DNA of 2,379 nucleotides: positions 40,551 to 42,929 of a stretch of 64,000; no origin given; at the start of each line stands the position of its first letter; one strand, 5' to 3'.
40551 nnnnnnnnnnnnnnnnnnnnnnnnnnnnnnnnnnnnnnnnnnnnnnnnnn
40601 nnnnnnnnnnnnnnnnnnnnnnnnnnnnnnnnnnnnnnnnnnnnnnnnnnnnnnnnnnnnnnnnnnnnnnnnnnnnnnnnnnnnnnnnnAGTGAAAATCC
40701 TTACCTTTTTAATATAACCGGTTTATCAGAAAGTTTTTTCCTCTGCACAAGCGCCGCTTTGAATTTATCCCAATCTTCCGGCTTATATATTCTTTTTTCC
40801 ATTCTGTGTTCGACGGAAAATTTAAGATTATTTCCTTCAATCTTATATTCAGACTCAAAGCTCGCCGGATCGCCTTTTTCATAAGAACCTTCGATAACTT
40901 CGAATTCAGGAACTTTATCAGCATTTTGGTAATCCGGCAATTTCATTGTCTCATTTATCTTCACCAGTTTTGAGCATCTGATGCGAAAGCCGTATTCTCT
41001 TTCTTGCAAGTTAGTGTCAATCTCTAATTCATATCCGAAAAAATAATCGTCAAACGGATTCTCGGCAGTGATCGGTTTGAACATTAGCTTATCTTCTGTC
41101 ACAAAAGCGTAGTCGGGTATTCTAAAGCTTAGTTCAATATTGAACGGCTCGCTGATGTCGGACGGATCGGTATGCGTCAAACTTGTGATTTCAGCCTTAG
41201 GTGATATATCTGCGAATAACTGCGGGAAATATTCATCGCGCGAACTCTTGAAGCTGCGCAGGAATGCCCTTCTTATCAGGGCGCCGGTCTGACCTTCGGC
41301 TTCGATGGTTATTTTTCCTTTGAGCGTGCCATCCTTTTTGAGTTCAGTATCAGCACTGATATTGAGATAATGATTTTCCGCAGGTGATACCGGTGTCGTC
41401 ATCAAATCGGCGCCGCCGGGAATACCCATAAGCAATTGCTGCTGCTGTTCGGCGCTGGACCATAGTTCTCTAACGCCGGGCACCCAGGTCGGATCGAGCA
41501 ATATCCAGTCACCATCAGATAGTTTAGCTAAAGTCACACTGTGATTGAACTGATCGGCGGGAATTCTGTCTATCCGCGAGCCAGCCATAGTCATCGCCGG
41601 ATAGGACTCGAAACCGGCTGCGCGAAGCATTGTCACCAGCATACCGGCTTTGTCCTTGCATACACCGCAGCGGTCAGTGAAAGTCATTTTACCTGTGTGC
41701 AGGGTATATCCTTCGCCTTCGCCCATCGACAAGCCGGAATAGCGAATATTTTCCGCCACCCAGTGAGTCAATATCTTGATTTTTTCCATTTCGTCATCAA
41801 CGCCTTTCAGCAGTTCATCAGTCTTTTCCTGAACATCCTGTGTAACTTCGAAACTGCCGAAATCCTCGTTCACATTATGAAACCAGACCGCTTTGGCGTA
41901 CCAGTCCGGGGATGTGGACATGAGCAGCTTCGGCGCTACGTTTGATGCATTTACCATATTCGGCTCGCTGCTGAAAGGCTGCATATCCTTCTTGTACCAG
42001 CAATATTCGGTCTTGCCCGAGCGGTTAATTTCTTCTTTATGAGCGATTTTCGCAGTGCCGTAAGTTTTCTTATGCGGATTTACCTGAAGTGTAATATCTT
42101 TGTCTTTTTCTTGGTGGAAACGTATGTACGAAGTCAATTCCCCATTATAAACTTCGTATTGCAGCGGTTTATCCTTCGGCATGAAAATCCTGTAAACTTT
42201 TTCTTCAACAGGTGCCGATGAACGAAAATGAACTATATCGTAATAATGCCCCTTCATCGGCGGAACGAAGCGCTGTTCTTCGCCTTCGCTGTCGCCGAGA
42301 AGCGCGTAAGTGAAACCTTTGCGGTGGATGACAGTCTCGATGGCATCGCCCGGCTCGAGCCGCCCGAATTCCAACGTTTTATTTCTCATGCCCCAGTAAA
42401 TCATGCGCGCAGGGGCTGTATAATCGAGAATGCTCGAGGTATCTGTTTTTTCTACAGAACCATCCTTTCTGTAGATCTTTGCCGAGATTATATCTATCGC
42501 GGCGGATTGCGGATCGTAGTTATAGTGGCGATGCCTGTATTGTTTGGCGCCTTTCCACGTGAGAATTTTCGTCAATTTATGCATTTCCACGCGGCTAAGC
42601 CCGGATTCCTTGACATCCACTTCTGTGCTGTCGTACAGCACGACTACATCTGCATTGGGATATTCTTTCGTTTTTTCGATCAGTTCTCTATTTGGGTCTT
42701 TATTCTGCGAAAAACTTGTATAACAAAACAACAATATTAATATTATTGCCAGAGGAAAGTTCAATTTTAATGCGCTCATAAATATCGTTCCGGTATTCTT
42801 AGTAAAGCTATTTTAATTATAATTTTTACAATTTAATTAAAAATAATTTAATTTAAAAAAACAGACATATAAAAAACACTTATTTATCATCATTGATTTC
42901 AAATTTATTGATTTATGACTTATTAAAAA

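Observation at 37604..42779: Apparent operon: secreted transglutaminase-like protein – cytoplasmic PAS histidine kinase – secreted inactive transglutaminase-like protein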

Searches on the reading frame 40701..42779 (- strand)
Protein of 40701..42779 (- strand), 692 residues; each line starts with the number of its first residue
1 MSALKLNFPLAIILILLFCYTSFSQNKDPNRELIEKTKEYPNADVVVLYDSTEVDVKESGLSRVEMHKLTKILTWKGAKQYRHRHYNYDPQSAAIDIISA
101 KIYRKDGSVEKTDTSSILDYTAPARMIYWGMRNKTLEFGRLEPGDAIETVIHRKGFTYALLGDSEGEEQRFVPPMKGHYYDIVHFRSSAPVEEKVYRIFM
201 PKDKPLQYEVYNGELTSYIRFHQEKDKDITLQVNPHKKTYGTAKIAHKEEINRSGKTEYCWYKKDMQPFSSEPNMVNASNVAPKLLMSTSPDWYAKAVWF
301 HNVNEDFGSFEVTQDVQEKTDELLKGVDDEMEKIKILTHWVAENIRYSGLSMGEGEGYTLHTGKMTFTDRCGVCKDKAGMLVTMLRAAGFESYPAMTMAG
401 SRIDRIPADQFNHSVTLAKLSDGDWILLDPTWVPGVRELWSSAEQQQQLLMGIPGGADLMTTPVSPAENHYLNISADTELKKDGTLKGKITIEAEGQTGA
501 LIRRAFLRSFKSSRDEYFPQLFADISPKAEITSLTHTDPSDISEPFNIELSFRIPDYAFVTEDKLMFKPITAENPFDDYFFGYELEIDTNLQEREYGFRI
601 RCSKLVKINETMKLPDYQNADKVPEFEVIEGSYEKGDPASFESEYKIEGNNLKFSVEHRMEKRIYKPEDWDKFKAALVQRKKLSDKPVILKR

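Call 4: search_protein_families(library=pfam, proteins=[window:40701-42779:-], max_evalue=0.01)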
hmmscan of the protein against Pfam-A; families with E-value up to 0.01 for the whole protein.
window:40701-42779:- (692 aa): 3 families
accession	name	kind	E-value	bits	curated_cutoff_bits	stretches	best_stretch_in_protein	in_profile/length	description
PF12969.12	DUF3857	-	1.5e-32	113.4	24.6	1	60-235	3-165/170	Domain of Unknown Function with PDB structure (DUF3857)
PF01841.26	Transglut_core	-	5e-11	43.3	23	1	320-430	4-108/108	Transglutaminase-like superfamily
PF04473.18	DUF553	-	0.0018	18.2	20.5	1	324-399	10-89/140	Transglutaminase-like domain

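Call 5: search_protein_families(library=ncbifam, proteins=[window:40701-42779:-], max_evalue=0.01)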
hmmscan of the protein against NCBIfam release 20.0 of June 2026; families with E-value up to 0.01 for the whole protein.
window:40701-42779:- (692 aa): 0 families

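Call 8: find_homologous_proteins(query=window:40701-42779:-, max_evalue=1e-10)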
Query window:40701-42779:- (692 aa): 4360 proteins with E <= 1e-10 among 8000 candidates; the best 120 are listed.
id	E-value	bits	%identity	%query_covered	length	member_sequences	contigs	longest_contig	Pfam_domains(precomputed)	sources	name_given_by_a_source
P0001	0.0e+0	1602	100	100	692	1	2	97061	PF12969.13,PF01841.26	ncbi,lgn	-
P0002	4.6e-291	985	63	99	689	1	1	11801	PF12969.13,PF01841.26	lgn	-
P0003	1.6e-288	977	63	99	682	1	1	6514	PF12969.13,PF01841.26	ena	-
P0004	6.3e-281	952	61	99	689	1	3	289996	PF12969.13,PF01841.26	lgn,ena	-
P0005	2.8e-278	943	61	99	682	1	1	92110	PF12969.13,PF01841.26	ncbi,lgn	-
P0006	1.0e-276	938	60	98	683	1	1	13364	PF12969.13,PF01841.26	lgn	-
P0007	2.0e-272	924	61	97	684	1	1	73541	PF12969.13,PF01841.26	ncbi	ncbi:DUF3857 domain-containing transglutaminase family protein [Bacteroidota bacterium]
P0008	1.5e-271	921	60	98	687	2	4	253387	PF12969.13,PF01841.26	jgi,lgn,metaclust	metaclust:\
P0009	1.8e-271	921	61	95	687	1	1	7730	PF12969.13,PF01841.26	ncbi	-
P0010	1.5e-270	918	60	99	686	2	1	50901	PF12969.13,PF01841.26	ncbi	-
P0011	2.9e-270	917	60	99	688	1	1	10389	PF12969.13,PF01841.26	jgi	-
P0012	3.3e-268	910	58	99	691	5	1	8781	PF12969.13,PF01841.26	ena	-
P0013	4.0e-268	910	59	97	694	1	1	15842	PF12969.13,PF01841.26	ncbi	-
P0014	3.6e-267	906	59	97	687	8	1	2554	PF12969.13,PF01841.26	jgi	-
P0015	7.2e-267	905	60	97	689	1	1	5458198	PF12969.13,PF01841.26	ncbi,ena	-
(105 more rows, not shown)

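Call 10: find_related_loci(query=A1, collection=genome_contigs, flank=10000)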
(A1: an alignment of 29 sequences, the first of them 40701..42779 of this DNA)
Query A1 (692 aa) in genome_contigs; peptide patterns used: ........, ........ (x = any residue, [..] = any of these).
599 stretches matched a pattern (row limit reached: there are more); 584 encode a relative of the query (tblastn E <= 1e-3); the best 80 are kept; 80 distinct loci.
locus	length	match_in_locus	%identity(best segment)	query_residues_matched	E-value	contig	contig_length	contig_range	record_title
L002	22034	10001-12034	61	10-692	0e+0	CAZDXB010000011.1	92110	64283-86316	MAG TPA_asm: uncultured Hyphomicrobiales bacterium isolate SRP141376_co1_185 genome assembly, contig: NODE_613_length_92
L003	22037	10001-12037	60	11-692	0e+0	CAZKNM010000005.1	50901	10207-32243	MAG TPA_asm: uncultured Melioribacteraceae bacterium isolate binchicken_co364_12 genome assembly, contig: NODE_291_lengt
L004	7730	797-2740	61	39-692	0e+0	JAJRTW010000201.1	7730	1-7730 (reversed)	MAG: Bacteroidetes bacterium isolate Dive96_bin10.128 k141_3570956, whole genome shotgun sequence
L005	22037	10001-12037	59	11-692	0e+0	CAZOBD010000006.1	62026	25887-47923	MAG TPA_asm: uncultured Hyphomicrobiales bacterium isolate SRP141376_co4_174 genome assembly, contig: NODE_846_length_62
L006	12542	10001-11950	60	40-692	0e+0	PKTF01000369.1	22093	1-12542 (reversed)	MAG: Ignavibacteria bacterium isolate BM516 sc_1382, whole genome shotgun sequence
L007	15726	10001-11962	60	37-692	0e+0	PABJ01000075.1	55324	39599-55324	MAG: Ectothiorhodospiraceae bacterium isolate NAT122 MHASMcontig_904122, whole genome shotgun sequence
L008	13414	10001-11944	59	42-692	0e+0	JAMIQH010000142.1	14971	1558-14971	MAG: Bacteroidota bacterium isolate RA_AS_metabat.63 k201_1127290, whole genome shotgun sequence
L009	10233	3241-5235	59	28-692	0e+0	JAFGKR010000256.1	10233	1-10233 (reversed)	MAG: Bacteroidetes bacterium isolate Zod_Metabat.348 k87_6184894, whole genome shotgun sequence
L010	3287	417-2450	55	14-692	0e+0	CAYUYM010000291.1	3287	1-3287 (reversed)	MAG TPA_asm: uncultured Chromatiales bacterium isolate SRP220891_co1_215 genome assembly, contig: NODE_60168_length_3287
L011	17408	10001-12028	55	14-691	0e+0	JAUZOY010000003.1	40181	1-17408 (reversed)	MAG: Bacteroidota bacterium isolate bin173(16d) IONDFHPJ_3, whole genome shotgun sequence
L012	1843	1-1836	59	41-655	0e+0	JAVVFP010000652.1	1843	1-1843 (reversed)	MAG: Bacteroidota bacterium isolate TamC13-50 NODE_52872_length_1843_cov_3.899888, whole genome shotgun sequence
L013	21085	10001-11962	56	25-683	0e+0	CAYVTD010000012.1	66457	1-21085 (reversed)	MAG TPA_asm: uncultured Hyphomicrobiales bacterium isolate binchicken_co74_407 genome assembly, contig: NODE_763_length_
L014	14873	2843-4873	53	12-692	0e+0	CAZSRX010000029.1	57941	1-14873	MAG TPA_asm: uncultured Bacteroidota bacterium isolate binchicken_co135_74 genome assembly, contig: NODE_1181_length_579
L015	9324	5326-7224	54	36-692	0e+0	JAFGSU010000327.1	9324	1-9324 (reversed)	MAG: candidate division KSB1 bacterium isolate Zod_Metabat.930 k87_8586927, whole genome shotgun sequence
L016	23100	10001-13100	52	1-692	0e+0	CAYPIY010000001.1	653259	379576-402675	MAG TPA_asm: uncultured Bacteroidota bacterium isolate binchicken_co115_100 genome assembly, contig: NODE_4_length_65325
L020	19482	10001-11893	52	38-692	0e+0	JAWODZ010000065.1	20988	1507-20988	MAG: bacterium isolate BLK5-2.bin.76 k191_83600, whole genome shotgun sequence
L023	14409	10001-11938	50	8-691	0e+0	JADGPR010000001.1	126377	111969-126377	MAG: Bacteroidales bacterium isolate Chersky.15_51 contig-100_5, whole genome shotgun sequence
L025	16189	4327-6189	53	38-691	0e+0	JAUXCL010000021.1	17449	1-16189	MAG: Bacteroidales bacterium isolate CSMAG_2824 CSMAG_2824_k117_6519072_length_17449_cov_46.0000, whole genome shotgun s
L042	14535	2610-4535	50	15-691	0e+0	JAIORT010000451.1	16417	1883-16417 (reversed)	MAG: Bacteroidales bacterium isolate SMBSF25 20074_Bin_6_contigs_1_c_000000000382, whole genome shotgun sequence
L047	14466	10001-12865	51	39-691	0e+0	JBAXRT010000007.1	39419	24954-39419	MAG: bacterium isolate ELA590 MAG590_7, whole genome shotgun sequence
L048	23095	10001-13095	50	4-690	0e+0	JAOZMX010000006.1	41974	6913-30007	MAG: Bacteroidales bacterium isolate GMC4_bin_2 GMC4_467_length_41974_cov_9.695866, whole genome shotgun sequence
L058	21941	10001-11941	49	12-692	0e+0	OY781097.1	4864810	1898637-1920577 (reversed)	MAG: Bacteroidales bacterium isolate 99733e06-e075-4ae5-9cfd-26ee2894fe83 genome assembly, chromosome: 1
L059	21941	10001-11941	48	12-692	0e+0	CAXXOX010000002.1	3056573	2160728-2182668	MAG: Bacteroidales bacterium isolate 201d7cc5-cfe6-415f-8efa-99aa2e61e932 genome assembly, contig: contig_2, whole genom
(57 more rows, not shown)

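Call 13: find_encoding_contigs(protein=P0001, flank=10000, max_places=3)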
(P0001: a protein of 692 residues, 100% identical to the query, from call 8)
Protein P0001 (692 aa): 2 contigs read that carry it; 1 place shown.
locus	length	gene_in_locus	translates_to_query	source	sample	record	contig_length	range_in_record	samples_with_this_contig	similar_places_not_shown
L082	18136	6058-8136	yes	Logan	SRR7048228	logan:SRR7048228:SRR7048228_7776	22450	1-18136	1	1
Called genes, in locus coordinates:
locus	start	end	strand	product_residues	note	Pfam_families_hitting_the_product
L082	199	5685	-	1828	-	PF13529:Peptidase_C39_2 (faint), PF13860:FlgD_ig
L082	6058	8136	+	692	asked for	PF12969:DUF3857, PF01841:Transglut_core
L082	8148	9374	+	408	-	PF08447:PAS_3, PF00512:HisKA, PF02518:HATPase_c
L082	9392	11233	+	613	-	PF12969:DUF3857, PF12970:DUF3858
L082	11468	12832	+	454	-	-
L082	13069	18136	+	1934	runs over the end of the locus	PF01364:Peptidase_C25, PF13860:FlgD_ig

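Call 14: find_encoding_contigs(protein=P0002, flank=10000, max_places=3)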
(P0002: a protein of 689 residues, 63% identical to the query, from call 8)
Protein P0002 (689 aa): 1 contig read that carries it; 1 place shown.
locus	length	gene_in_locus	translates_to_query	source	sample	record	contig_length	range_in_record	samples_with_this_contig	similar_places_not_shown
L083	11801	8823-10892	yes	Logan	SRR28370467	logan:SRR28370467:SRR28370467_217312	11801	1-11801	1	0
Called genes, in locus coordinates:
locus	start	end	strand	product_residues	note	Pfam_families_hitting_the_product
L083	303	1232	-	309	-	-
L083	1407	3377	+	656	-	PF17900:Peptidase_M1_N, PF01433:Peptidase_M1, PF18962:Por_Secre_tail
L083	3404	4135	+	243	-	PF01168:Ala_racemase_N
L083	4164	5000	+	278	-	PF01048:PNP_UDP_1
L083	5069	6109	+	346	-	PF16819:DUF5074 (weak)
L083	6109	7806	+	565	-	PF13492:GAF_3 (faint), PF07228:SpoIIE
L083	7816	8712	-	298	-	-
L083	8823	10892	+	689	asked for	PF12969:DUF3857, PF01841:Transglut_core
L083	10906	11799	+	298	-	?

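Call 20: find_encoding_contigs(protein=P0003, flank=10000, max_places=3)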
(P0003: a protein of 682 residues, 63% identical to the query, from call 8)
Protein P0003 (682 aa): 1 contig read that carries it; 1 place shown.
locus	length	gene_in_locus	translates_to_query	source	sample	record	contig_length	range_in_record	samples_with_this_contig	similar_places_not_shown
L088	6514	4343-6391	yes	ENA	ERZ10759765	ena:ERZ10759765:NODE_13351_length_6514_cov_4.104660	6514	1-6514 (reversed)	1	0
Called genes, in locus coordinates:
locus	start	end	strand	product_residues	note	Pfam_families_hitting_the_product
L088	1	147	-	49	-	?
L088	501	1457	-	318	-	-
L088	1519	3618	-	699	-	PF00291:PALP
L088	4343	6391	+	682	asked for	PF12969:DUF3857, PF01841:Transglut_core (weak)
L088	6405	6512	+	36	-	?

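Call 21: find_encoding_contigs(protein=P0004, flank=10000, max_places=3)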
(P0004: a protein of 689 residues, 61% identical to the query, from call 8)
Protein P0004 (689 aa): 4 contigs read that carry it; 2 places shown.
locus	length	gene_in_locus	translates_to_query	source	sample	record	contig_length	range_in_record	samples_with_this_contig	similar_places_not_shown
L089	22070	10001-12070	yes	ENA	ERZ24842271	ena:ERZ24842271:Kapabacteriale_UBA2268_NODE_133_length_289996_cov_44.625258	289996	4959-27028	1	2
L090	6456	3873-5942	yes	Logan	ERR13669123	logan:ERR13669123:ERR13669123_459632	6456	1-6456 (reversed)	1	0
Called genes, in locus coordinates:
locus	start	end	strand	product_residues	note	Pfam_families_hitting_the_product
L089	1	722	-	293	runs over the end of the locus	PF06282:DUF1036 (weak)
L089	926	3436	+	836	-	PF00343:Phosphorylase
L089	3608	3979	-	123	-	-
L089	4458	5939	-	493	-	PF24885:TPR_NPHP3 (faint), PF28559:TPR_SusR (faint), PF14938:SNAP (weak), PF07719:TPR_2 (faint), PF13176:TPR_7 (faint), PF13424:TPR_12, PF00515:TPR_1 (weak), PF13424:TPR_12 (weak), +2 more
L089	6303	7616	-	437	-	PF05221:AdoHcyase, PF00670:AdoHcyase_NAD, PF02826:2-Hacid_dh_C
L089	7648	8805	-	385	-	PF00438:S-AdoMet_synt_N, PF02772:S-AdoMet_synt_M, PF02773:S-AdoMet_synt_C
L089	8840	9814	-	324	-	PF00483:NTP_transferase, PF12804:NTP_transf_3, PF24894:Hexapep_GlmU (faint), PF25087:GMPPB_C (weak)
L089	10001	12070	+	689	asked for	PF12969:DUF3857, PF01841:Transglut_core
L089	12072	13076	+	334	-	PF00512:HisKA (weak), PF02518:HATPase_c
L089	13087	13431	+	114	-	PF01740:STAS, PF13466:STAS_2 (weak)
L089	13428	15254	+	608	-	PF12969:DUF3857, PF12970:DUF3858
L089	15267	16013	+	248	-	PF01925:TauE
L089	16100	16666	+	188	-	PF04542:Sigma70_r2, PF08281:Sigma70_r4_2, PF04545:Sigma70_r4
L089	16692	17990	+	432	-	-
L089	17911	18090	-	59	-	-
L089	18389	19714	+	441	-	PF05598:DUF772, PF01609:DDE_Tnp_1, PF13751:DDE_Tnp_1_6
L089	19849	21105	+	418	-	PF02321:OEP (faint)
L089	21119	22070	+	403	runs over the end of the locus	PF25919:BSH_CusB (faint), PF25917:BSH_RND (weak), PF25973:BSH_CzcB, PF25975:CzcB_C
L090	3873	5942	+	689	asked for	PF12969:DUF3857, PF01841:Transglut_core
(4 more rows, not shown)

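Call 22: find_encoding_contigs(protein=P0006, flank=10000, max_places=3)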
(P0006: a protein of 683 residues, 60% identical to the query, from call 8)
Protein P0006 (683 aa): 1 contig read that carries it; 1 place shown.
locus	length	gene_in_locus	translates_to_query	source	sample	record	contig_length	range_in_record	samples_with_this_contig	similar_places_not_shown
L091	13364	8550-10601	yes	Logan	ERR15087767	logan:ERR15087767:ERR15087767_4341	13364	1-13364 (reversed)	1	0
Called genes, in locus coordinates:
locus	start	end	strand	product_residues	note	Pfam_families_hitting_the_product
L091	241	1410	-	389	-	PF00226:DnaJ, PF01556:DnaJ_C, PF27659:CHP02642 (faint), PF00684:DnaJ_CXXCXGXG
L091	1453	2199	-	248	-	PF01025:GrpE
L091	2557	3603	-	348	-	PF03444:WHD_HrcA (weak), PF01628:HrcA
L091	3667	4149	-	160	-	PF01467:CTP_transf_like, PF08218:Citrate_ly_lig (weak)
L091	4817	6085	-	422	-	PF03773:ArsP_1, PF00403:HMA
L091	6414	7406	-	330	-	PF01207:Dus (faint), PF01180:DHO_dh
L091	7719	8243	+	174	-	-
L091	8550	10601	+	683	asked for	PF12969:DUF3857, PF01841:Transglut_core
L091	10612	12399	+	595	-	PF12969:DUF3857, PF12970:DUF3858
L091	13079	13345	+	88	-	-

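Call 27: search_solved_structures(query=window:40701-42779:-, max_evalue=0.01)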
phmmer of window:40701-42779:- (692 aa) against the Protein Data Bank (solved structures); distinct sequences matched with E-value up to 0.01: 1.
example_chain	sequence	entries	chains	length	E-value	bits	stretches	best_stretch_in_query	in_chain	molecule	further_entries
3isr_A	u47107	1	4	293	0.0049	18.6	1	327-434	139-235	Transglutaminase-like enzymes, putative cysteine protease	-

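Call 32: find_encoding_contigs(protein=P0015, flank=10000, max_places=2)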
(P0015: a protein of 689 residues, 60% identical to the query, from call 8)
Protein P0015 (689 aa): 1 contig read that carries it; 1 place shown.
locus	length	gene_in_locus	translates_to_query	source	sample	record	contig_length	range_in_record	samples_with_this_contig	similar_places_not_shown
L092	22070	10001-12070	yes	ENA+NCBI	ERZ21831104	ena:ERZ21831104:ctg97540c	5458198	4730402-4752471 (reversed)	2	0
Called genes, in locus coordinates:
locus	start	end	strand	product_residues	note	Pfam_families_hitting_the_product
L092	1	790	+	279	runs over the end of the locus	PF04383:KilA-N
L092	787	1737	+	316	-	-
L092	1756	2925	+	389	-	PF00560:LRR_1 (faint), PF23598:LRR_14, PF13855:LRR_8, PF23598:LRR_14, PF12799:LRR_4 (weak), PF13855:LRR_8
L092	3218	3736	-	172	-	-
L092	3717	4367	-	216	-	-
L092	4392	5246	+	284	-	PF00288:GHMP_kinases_N, PF08544:GHMP_kinases_C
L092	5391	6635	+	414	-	PF00350:Dynamin_N (faint), PF01926:MMR_HSR1, PF02421:FeoB_N, PF18128:HydF_dimer, PF18133:HydF_tetramer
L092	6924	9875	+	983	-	PF02012:BNR (faint), PF13088:BNR_2 (weak), PF00041:fn3 (weak), PF18962:Por_Secre_tail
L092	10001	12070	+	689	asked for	PF12969:DUF3857, PF01841:Transglut_core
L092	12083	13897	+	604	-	PF12969:DUF3857, PF01841:Transglut_core, PF12970:DUF3858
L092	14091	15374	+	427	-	PF01979:Amidohydro_1, PF12890:DHOase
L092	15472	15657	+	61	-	-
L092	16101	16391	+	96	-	-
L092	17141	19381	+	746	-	PF07697:7TMR-HDED, PF07698:7TM-7TMR_HD, PF01966:HD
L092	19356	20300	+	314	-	PF02899:Phage_int_SAM_1, PF13495:Phage_int_SAM_4 (weak), PF00589:Phage_integrase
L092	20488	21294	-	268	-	PF01346:FKBP_N, PF00254:FKBP_C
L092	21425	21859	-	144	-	PF00383:dCMP_cyt_deam_1, PF14437:MafB19-deam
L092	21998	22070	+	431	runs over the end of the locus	PF13372:Alginate_exp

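Call 33: find_encoding_contigs(protein=P0008, flank=10000, max_places=2)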
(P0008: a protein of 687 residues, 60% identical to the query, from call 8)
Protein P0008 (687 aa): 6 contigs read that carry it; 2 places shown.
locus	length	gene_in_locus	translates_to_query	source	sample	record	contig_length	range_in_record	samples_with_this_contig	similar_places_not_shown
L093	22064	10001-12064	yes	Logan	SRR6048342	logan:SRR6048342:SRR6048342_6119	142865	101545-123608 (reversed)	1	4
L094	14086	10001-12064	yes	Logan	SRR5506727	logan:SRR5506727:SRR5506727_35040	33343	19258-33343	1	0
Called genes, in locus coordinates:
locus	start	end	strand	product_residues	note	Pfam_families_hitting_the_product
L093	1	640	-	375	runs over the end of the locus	PF08323:Glyco_transf_5 (faint), PF13439:Glyco_transf_4, PF13477:Glyco_trans_4_2, PF13579:Glyco_trans_4_4, PF20706:GT4-conflict, PF00534:Glycos_transf_1, PF13692:Glyco_trans_1_4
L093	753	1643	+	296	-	PF00294:PfkB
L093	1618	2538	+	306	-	PF04321:RmlD_sub_bind, PF01073:3Beta_HSD, PF01370:Epimerase, PF02719:Polysacc_synt_2, PF16363:GDP_Man_Dehyd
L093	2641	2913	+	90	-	PF02001:DUF134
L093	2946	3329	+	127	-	PF02579:Nitro_FeMo-Co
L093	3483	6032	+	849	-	PF11369:DUF3160, PF18962:Por_Secre_tail (weak)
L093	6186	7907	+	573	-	-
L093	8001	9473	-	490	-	PF13505:OMP_b-brl (weak), PF18884:TSP3_bac (weak), PF00691:OmpA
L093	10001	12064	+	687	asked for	PF12969:DUF3857, PF01841:Transglut_core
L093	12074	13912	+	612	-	PF12969:DUF3857, PF12970:DUF3858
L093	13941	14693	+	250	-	-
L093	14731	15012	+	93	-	-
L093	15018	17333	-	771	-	PF00912:Transgly, PF00905:Transpeptidase, PF06832:BiPBP_C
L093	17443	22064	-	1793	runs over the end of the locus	PF21142:A2M_bMG2 (weak), PF11974:bMG3, PF01835:MG2, PF17972:bMG5, PF17962:bMG6, PF07703:A2M_BRD, PF00207:A2M, PF17973:bMG10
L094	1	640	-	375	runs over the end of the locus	PF08323:Glyco_transf_5 (faint), PF13439:Glyco_transf_4, PF13477:Glyco_trans_4_2, PF13579:Glyco_trans_4_4, PF20706:GT4-conflict, PF00534:Glycos_transf_1, PF13692:Glyco_trans_1_4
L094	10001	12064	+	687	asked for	PF12969:DUF3857, PF01841:Transglut_core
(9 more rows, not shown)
